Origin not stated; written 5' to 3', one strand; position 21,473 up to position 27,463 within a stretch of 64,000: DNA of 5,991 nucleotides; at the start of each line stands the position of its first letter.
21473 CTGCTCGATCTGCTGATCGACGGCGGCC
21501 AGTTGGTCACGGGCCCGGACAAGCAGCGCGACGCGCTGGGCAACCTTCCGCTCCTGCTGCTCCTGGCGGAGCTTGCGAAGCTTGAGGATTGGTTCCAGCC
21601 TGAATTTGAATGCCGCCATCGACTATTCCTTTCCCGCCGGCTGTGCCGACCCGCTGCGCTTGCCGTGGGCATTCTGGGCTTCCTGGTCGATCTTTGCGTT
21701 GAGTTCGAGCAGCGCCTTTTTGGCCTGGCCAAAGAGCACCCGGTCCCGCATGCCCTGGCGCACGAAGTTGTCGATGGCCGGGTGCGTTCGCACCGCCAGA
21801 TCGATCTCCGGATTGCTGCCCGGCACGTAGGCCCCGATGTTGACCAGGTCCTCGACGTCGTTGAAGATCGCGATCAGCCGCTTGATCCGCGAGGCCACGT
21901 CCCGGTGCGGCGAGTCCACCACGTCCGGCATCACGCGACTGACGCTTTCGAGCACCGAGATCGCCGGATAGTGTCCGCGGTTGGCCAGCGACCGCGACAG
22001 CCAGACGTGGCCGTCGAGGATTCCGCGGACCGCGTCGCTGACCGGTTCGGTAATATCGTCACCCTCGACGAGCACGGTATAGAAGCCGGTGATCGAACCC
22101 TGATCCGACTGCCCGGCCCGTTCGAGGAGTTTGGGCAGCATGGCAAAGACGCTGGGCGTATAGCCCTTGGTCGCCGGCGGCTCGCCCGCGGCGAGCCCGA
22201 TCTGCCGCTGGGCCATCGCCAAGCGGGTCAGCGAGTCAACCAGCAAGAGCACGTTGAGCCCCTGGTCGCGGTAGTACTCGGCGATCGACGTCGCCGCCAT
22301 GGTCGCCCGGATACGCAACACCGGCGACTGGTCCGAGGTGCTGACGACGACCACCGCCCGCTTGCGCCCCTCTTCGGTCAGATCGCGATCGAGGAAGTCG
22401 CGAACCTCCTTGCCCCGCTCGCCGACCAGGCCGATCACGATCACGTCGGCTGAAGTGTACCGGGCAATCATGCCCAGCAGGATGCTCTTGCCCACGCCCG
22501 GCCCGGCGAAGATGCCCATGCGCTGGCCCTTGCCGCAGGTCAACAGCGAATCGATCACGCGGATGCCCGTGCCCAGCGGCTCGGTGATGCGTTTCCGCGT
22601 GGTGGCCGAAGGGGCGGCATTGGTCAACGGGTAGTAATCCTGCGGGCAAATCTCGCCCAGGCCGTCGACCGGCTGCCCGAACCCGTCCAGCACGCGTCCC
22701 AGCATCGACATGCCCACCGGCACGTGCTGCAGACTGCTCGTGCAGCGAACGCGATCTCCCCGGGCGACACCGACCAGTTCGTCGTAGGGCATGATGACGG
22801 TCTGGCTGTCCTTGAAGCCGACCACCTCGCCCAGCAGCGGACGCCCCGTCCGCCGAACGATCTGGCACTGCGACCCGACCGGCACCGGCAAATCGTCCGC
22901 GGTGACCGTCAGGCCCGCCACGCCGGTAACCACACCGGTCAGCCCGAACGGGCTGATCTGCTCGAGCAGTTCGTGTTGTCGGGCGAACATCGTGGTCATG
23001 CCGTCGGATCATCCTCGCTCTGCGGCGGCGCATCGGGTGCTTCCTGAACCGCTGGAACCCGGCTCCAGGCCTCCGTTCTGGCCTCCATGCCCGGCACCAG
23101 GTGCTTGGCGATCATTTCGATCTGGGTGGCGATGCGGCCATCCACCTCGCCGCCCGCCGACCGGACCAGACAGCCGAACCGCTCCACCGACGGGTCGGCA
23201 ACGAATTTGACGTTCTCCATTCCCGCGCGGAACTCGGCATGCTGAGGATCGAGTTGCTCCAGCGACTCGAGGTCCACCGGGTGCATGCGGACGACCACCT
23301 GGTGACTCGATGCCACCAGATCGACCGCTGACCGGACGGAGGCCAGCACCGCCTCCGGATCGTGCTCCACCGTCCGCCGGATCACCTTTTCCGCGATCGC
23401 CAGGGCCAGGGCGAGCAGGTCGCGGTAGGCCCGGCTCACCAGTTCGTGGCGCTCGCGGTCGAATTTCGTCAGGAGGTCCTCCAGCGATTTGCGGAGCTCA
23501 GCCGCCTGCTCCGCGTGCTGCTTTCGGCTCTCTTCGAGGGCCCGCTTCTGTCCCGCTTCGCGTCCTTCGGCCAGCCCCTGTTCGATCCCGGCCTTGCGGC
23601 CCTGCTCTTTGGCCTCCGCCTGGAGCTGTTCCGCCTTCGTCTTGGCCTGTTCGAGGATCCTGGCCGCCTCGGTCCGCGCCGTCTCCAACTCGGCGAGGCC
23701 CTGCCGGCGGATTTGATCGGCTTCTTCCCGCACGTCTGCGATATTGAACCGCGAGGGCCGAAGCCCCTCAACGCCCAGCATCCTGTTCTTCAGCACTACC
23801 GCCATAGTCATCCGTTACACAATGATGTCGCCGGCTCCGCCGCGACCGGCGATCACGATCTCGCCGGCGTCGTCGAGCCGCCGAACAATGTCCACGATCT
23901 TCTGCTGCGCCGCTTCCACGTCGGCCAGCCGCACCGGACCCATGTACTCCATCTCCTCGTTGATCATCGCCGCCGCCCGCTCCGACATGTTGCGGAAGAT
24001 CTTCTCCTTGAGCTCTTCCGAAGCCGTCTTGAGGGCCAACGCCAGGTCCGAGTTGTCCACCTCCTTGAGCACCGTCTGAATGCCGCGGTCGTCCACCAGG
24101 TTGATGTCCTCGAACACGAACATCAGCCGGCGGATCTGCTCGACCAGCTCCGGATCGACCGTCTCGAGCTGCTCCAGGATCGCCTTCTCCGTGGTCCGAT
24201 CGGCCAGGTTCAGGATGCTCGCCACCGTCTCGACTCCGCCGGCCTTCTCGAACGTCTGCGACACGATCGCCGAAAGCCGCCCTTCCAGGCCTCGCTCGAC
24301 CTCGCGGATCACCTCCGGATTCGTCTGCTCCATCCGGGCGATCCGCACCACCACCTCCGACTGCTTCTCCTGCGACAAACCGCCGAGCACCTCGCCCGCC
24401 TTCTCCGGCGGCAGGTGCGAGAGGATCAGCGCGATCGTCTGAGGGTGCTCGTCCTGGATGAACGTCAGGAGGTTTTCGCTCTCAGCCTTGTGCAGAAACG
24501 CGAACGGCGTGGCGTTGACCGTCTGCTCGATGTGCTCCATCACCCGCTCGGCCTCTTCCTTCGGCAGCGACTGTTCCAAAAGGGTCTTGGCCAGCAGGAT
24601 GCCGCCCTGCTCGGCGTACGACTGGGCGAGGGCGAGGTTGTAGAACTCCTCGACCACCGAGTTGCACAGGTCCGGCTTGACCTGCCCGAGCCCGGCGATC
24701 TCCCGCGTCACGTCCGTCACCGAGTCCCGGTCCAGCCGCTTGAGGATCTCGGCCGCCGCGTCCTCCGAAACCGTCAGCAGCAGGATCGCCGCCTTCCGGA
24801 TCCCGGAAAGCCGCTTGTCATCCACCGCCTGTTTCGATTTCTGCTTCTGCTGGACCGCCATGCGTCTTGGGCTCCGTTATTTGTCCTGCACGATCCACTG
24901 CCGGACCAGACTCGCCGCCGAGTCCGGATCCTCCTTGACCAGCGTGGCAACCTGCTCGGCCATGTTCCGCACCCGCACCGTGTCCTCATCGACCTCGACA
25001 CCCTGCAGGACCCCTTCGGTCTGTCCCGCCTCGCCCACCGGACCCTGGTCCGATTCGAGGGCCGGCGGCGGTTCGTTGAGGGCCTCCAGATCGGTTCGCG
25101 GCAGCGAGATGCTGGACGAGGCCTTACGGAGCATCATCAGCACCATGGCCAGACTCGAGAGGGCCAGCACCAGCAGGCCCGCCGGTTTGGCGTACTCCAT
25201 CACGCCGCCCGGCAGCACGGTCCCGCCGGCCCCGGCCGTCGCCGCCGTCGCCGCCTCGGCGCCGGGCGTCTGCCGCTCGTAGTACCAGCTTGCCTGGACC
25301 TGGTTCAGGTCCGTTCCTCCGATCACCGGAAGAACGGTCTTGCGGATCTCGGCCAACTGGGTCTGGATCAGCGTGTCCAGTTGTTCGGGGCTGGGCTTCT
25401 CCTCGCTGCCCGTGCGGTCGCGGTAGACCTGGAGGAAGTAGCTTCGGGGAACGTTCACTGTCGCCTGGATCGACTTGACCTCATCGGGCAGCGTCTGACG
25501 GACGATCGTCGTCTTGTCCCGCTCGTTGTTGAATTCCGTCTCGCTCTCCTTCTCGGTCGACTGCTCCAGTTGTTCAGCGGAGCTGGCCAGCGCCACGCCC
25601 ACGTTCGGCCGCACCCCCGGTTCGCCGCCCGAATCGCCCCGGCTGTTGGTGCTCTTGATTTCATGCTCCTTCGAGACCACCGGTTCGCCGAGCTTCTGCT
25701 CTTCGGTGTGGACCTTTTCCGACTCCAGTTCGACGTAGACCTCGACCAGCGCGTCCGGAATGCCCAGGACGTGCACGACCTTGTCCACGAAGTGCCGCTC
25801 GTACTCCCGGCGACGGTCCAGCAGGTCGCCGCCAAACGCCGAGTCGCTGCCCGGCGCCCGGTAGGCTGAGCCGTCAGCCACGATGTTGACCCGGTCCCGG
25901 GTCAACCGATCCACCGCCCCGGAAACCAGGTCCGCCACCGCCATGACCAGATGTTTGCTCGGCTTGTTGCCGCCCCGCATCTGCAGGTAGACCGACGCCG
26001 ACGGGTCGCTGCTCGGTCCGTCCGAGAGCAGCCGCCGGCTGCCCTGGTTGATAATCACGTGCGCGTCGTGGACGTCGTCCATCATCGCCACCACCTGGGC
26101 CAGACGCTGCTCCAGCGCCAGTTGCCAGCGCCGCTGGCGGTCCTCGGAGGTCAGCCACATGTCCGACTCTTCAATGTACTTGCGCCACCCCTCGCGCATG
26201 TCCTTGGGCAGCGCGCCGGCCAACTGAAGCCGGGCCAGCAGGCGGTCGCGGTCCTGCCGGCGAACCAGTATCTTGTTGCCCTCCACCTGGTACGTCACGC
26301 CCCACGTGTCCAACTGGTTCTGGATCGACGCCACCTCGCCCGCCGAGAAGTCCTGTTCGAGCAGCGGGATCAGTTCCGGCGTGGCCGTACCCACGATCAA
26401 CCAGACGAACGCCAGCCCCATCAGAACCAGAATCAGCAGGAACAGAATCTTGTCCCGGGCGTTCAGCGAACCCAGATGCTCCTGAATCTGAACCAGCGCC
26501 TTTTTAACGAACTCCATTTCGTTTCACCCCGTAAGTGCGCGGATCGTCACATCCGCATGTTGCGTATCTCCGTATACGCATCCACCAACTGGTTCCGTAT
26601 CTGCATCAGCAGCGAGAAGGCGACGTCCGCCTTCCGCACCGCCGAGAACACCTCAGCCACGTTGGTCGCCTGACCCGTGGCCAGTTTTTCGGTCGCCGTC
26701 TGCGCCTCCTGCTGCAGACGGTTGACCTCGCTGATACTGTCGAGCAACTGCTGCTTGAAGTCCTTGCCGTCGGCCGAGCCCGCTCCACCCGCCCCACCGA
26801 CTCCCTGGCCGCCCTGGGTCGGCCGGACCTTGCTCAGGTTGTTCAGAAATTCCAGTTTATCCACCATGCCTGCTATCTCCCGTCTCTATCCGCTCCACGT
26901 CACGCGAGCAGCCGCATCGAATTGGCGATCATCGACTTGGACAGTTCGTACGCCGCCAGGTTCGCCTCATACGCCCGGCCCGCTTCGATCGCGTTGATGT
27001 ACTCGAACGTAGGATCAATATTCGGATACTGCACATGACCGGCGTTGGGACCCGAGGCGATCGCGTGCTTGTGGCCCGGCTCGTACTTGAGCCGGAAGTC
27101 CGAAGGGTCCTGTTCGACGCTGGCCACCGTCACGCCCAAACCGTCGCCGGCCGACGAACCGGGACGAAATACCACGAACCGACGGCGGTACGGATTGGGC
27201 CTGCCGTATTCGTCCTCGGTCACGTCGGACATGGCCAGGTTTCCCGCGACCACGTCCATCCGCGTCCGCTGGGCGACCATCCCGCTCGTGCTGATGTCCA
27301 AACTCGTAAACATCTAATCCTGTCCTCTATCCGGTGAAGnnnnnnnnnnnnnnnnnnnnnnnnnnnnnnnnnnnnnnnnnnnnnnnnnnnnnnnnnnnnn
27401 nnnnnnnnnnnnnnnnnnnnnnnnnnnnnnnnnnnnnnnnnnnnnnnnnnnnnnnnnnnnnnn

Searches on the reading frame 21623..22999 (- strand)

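Call 10: search_protein_families(library=pfam, proteins=[window:21623-22999:-], max_evalue=0.001)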
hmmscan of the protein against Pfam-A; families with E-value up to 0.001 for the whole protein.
window:21623-22999:- (458 aa): 3 families
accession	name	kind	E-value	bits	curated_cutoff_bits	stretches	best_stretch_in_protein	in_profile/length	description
PF00006.31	ATP-synt_ab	-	1.1e-88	296.8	29.5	1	145-354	1-213/213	ATP synthase alpha/beta family, nucleotide-binding domain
PF18269.6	T3SS_ATPase_C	-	5.9e-22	77.8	22.7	1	361-431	1-71/72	T3SS EscN ATPase C-terminal domain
PF02874.29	ATP-synt_ab_N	-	3.7e-07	31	20.9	1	24-87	1-68/69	ATP synthase alpha/beta family, beta-barrel domain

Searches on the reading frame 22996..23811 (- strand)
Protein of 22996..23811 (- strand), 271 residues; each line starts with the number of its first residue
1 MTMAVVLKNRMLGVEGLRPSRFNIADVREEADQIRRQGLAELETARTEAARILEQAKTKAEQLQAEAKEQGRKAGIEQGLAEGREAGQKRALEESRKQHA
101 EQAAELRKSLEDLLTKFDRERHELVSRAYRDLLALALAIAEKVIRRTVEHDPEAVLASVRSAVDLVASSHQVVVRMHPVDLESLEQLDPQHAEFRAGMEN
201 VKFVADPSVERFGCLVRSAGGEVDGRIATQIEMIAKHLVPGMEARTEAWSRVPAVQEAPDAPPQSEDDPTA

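Call 10: search_protein_families(library=pfam, proteins=[window:22996-23811:-], max_evalue=0.001)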
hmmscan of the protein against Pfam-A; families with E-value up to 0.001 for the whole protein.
window:22996-23811:- (271 aa): 1 family
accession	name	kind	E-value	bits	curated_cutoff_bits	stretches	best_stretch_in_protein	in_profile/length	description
PF02108.21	FliH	-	1.8e-23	83.3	24.1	1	106-232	3-126/128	Flagellar assembly protein FliH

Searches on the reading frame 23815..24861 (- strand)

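Call 4: search_protein_families(library=pfam, proteins=[window:23815-24861:-], max_evalue=0.01)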
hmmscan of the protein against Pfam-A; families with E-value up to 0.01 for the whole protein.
window:23815-24861:- (348 aa): 4 families
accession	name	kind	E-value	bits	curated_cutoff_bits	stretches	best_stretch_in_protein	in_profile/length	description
PF01706.21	FliG_C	-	3.2e-49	166.1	23.3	1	230-337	1-108/108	FliG C-terminal domain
PF14842.11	FliG_N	-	1.1e-37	129.3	25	2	18-120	2-104/104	FliG N-terminal domain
PF14841.11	FliG_M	-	6.5e-37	126.1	25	2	129-202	2-75/76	FliG middle domain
PF03448.22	MgtE_N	-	3.5e-10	40.8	25.9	1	97-170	23-93/102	MgtE intracellular N domain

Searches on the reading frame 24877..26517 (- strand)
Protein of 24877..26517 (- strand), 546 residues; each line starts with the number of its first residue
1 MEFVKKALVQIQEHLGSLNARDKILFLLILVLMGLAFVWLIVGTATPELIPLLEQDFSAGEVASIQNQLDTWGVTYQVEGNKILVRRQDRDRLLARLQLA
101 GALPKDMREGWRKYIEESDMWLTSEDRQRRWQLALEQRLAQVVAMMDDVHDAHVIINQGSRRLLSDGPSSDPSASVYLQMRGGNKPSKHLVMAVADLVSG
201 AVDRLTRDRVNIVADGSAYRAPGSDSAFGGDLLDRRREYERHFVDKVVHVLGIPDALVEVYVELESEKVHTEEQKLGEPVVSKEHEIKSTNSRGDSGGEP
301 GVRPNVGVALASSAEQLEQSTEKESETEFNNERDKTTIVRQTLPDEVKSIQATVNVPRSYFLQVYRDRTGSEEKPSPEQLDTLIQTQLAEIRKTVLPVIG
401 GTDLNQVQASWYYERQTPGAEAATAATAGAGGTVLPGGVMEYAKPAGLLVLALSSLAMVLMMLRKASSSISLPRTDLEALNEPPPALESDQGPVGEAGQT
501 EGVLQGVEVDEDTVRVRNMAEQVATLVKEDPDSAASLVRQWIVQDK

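Call 4: search_protein_families(library=pfam, proteins=[window:24877-26517:-], max_evalue=0.01)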
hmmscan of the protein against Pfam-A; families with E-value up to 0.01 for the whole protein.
window:24877-26517:- (546 aa): 2 families
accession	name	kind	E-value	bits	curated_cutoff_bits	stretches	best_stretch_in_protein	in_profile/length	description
PF01514.23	YscJ_FliF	-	1.2e-27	97.4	24.4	1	53-214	9-171/179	Secretory protein of YscJ/FliF family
PF08345.17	YscJ_FliF_C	-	1.6e-07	32.3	23.8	1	250-396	4-127/147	Flagellar M-ring protein C-terminal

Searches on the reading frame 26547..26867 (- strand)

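Call 4: search_protein_families(library=pfam, proteins=[window:26547-26867:-], max_evalue=0.01)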
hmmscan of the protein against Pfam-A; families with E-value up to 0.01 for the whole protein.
window:26547-26867:- (106 aa): 1 family
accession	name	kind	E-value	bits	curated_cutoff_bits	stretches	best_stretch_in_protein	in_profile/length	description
PF02049.23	FliE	-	1.6e-23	83.1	22.4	1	28-105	11-88/89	Flagellar hook-basal body complex protein FliE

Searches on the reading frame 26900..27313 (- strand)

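Call 4: search_protein_families(library=pfam, proteins=[window:26900-27313:-], max_evalue=0.01)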
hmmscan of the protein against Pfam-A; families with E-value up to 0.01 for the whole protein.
window:26900-27313:- (137 aa): 2 families
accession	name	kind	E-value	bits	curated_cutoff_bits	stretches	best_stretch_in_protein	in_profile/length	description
PF06429.18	Flg_bbr_C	-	1.4e-05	24.9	23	1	92-133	3-44/46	Flagellar basal body rod FlgEFG protein C-terminal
PF00460.25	Flg_bb_rod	-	0.0012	19.2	20.7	1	5-27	1-23/31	Flagella basal body rod protein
